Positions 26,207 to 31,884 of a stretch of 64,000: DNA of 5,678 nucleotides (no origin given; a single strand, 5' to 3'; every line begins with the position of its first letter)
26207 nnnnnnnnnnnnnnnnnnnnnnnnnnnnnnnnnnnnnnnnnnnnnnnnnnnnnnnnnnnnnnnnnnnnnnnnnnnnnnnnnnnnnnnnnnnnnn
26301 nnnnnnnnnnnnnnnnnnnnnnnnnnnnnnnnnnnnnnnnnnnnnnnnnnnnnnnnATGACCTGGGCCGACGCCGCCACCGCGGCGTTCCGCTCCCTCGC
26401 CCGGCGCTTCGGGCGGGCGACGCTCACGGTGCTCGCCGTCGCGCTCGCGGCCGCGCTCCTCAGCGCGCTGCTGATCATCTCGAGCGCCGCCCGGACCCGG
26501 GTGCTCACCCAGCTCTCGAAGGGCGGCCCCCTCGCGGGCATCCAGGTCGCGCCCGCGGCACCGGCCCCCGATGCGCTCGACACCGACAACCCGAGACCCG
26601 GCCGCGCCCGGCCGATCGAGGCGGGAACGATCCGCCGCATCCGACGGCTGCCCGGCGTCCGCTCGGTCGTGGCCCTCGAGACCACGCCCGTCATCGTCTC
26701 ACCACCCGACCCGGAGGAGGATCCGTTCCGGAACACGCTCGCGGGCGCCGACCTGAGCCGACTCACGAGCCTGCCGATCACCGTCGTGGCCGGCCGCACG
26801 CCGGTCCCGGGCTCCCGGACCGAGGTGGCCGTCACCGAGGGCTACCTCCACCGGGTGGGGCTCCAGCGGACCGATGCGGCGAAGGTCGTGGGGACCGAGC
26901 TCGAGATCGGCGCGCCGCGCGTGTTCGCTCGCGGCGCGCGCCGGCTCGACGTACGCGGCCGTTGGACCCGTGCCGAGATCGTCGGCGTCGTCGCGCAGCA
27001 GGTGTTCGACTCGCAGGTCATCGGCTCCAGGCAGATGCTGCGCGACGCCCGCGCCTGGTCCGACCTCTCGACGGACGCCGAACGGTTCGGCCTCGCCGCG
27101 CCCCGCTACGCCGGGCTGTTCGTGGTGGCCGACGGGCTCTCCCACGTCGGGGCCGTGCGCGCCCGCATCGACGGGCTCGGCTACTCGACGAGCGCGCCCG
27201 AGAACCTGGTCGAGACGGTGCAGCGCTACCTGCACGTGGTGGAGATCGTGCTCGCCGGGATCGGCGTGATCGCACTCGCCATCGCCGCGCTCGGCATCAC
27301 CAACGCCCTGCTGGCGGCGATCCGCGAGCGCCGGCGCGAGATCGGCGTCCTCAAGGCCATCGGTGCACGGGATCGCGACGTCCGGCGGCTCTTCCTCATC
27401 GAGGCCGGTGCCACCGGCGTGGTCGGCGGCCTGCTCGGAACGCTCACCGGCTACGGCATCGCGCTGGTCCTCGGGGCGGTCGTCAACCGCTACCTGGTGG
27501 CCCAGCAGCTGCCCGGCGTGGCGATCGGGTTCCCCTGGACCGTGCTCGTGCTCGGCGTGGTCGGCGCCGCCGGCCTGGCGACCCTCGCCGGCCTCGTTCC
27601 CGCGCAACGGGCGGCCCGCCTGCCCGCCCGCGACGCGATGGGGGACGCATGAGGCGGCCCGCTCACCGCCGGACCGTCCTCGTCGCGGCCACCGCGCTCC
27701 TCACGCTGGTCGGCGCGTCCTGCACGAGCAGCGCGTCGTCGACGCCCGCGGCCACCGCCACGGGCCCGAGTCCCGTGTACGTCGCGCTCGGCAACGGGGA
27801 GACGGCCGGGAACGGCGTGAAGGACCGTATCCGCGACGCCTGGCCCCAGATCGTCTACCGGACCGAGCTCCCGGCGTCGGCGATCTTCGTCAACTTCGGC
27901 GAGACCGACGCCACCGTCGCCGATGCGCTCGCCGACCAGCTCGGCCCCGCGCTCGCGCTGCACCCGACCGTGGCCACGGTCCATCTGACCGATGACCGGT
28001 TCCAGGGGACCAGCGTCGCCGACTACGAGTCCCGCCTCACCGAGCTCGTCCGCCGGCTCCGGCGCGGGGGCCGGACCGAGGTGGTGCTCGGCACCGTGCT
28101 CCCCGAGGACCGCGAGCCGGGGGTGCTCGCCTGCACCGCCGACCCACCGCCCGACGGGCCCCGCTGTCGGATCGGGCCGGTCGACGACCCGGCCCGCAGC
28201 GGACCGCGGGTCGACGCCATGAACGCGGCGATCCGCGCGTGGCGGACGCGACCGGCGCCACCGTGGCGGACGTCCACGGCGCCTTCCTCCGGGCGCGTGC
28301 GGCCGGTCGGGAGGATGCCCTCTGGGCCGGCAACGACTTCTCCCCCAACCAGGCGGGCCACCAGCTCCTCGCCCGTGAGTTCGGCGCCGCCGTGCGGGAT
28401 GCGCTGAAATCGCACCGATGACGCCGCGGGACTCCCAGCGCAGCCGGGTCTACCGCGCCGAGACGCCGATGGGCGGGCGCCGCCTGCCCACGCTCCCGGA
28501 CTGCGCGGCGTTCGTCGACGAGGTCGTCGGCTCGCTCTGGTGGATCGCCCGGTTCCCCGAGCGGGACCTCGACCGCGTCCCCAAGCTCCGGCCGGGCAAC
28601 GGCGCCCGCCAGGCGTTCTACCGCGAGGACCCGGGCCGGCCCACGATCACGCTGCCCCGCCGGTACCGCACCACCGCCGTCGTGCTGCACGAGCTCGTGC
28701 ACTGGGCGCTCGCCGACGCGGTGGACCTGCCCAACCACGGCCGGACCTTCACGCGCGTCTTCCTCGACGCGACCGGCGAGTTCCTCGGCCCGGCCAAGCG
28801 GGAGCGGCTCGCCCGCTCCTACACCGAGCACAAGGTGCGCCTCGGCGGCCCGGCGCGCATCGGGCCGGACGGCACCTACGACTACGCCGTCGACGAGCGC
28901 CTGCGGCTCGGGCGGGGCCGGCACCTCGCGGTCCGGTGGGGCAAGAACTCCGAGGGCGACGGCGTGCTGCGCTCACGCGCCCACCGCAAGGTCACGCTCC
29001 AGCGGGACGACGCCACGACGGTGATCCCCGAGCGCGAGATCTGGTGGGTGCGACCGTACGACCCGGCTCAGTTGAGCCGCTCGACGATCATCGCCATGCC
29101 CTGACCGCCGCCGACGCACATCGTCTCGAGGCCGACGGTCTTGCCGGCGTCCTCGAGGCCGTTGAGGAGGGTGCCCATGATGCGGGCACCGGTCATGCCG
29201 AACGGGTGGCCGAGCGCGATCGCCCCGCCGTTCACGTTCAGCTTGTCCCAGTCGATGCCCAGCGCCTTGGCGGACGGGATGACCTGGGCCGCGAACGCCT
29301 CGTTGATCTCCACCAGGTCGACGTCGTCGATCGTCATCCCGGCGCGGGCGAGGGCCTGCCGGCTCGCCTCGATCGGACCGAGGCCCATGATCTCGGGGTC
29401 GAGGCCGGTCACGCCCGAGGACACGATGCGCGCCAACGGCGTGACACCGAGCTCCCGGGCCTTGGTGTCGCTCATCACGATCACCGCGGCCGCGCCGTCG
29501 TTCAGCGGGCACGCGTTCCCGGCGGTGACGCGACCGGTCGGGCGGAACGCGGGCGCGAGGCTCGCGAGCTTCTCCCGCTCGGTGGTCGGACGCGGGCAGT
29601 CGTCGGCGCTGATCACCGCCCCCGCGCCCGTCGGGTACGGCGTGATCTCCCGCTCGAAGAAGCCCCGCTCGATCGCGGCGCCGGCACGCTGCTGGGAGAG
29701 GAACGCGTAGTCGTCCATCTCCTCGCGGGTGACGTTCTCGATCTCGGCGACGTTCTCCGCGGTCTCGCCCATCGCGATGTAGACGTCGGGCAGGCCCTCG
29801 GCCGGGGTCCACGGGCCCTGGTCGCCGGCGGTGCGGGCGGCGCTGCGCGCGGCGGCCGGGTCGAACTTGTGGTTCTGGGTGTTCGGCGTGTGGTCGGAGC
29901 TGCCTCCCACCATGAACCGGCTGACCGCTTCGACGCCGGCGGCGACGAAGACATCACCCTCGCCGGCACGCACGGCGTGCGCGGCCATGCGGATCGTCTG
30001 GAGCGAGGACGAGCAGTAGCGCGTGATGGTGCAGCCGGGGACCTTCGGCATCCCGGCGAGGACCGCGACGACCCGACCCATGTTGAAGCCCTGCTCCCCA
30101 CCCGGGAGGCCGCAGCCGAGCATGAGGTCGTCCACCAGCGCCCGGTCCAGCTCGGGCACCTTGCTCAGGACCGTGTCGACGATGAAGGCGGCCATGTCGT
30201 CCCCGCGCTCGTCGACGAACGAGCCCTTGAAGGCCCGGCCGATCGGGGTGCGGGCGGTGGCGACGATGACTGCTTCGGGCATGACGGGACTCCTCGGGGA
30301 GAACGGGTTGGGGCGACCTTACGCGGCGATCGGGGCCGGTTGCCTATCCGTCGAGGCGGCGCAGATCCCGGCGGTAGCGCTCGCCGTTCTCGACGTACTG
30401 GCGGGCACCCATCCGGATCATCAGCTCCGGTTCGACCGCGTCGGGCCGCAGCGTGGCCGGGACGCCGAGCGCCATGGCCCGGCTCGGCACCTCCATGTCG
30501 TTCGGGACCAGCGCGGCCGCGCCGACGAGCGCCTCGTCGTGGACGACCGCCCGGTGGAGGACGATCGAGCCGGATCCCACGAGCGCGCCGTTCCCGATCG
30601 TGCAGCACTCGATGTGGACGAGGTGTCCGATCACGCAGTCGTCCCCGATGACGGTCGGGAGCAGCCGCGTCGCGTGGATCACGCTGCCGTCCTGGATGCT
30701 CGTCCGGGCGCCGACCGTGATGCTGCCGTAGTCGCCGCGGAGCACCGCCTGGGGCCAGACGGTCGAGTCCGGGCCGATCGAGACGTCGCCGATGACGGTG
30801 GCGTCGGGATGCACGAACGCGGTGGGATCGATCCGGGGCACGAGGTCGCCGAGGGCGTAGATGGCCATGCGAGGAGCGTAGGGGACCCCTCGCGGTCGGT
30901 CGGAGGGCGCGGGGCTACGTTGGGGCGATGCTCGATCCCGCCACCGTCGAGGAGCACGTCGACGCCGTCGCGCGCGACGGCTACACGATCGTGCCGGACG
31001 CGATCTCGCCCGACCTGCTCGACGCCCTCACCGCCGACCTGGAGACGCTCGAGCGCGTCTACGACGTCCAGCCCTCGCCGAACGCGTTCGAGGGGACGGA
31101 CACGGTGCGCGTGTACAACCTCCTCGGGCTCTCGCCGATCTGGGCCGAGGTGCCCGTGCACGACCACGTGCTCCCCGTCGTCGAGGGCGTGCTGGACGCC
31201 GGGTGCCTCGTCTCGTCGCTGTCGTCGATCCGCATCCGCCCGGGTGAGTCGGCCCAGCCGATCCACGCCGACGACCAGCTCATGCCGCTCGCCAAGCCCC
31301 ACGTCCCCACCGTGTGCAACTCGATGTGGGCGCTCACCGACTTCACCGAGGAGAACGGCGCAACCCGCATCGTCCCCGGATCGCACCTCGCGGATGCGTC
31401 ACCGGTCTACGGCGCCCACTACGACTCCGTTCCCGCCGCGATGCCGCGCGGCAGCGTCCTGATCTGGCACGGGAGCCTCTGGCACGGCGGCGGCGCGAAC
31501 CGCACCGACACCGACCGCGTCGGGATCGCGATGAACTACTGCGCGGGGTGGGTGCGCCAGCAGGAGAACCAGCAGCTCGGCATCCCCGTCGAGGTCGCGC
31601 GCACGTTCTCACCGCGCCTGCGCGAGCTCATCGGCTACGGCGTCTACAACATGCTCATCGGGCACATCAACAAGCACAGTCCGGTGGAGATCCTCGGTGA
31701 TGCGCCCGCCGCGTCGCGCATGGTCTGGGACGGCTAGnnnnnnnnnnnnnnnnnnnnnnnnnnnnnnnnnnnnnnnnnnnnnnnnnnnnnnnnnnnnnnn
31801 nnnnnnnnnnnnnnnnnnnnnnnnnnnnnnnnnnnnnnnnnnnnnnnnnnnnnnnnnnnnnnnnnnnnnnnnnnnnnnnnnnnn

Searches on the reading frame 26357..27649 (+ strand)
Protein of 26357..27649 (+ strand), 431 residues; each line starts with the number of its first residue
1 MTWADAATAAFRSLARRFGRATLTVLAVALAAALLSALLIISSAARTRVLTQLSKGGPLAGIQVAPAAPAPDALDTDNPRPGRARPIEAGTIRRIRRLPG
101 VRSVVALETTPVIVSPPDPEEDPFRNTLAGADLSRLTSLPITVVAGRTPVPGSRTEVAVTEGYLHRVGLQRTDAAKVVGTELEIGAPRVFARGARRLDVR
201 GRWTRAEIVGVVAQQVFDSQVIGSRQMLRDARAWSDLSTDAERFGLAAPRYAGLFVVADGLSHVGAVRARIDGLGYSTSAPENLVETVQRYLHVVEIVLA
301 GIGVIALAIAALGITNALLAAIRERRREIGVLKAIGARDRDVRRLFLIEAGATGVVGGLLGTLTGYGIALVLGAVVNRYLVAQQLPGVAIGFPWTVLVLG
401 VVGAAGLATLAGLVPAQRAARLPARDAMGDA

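Call 17: search_protein_families(library=pfam, proteins=[window:26357-27649:+], max_evalue=0.1)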
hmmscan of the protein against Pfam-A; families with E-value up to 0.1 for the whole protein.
window:26357-27649:+ (431 aa): 2 families
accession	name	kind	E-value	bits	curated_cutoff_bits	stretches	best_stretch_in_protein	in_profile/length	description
PF02687.27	FtsX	-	2.8e-22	79.4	25.5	1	302-423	3-119/120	FtsX-like permease C-terminal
PF12704.14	MacB_PCD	-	1.6e-09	38.8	27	1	22-272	2-205/207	MacB-like periplasmic core domain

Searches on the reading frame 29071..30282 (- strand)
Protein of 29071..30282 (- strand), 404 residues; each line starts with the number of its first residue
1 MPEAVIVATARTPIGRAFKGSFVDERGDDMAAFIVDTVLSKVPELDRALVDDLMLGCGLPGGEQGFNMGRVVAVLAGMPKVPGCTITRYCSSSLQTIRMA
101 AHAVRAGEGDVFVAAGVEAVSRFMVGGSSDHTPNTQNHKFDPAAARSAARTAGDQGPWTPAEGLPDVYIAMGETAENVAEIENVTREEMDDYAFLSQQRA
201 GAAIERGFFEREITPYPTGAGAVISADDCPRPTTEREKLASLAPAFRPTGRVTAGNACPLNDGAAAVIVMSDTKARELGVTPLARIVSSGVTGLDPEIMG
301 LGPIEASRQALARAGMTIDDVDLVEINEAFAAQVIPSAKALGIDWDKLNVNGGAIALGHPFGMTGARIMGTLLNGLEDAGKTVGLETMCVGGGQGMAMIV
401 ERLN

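Call 13: find_encoding_contigs(protein=window:29071-30282:-, flank=10000, max_places=6)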
Protein window:29071-30282:- (404 aa): no gene with exactly this product is on record in the collection.

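Call 17: search_protein_families(library=pfam, proteins=[window:29071-30282:-], max_evalue=0.1)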
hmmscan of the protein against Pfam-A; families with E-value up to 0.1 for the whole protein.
window:29071-30282:- (404 aa): 5 families
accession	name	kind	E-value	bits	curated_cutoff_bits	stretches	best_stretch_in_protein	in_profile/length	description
PF00108.29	Thiolase_N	-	9e-59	199.4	26.4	1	5-272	2-259/260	Thiolase, N-terminal domain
PF02803.24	Thiolase_C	-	2e-48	163.5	27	1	281-402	2-123/123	Thiolase, C-terminal domain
PF00109.32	ketoacyl-synt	-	2.1e-05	24.7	20.8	1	84-130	168-214/252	Beta-ketoacyl synthase, N-terminal domain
PF22691.2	Thiolase_C_1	-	0.00097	19.3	28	1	305-342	22-59/144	Thiolase C-terminal domain-like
PF08545.16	ACP_syn_III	-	0.013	15.8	24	0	87-124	4-41/80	3-Oxoacyl-[acyl-carrier-protein (ACP)] synthase III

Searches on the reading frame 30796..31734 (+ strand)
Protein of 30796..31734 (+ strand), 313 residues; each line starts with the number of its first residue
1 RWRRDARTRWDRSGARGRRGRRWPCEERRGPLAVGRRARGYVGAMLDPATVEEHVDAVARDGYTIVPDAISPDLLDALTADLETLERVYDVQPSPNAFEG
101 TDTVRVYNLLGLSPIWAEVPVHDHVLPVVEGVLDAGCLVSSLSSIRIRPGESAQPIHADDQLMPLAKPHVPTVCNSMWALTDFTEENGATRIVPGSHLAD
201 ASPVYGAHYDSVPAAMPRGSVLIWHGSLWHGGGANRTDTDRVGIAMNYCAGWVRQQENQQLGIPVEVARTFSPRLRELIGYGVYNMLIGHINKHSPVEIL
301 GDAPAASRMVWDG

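Call 9: search_protein_families(library=pfam, proteins=[window:30796-31734:+], max_evalue=0.01)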
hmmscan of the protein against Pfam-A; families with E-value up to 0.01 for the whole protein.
window:30796-31734:+ (313 aa): 1 family
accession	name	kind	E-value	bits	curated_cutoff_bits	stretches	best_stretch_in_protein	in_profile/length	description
PF05721.19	PhyH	-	2.7e-30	106.7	22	1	60-241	3-211/213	Phytanoyl-CoA dioxygenase (PhyH)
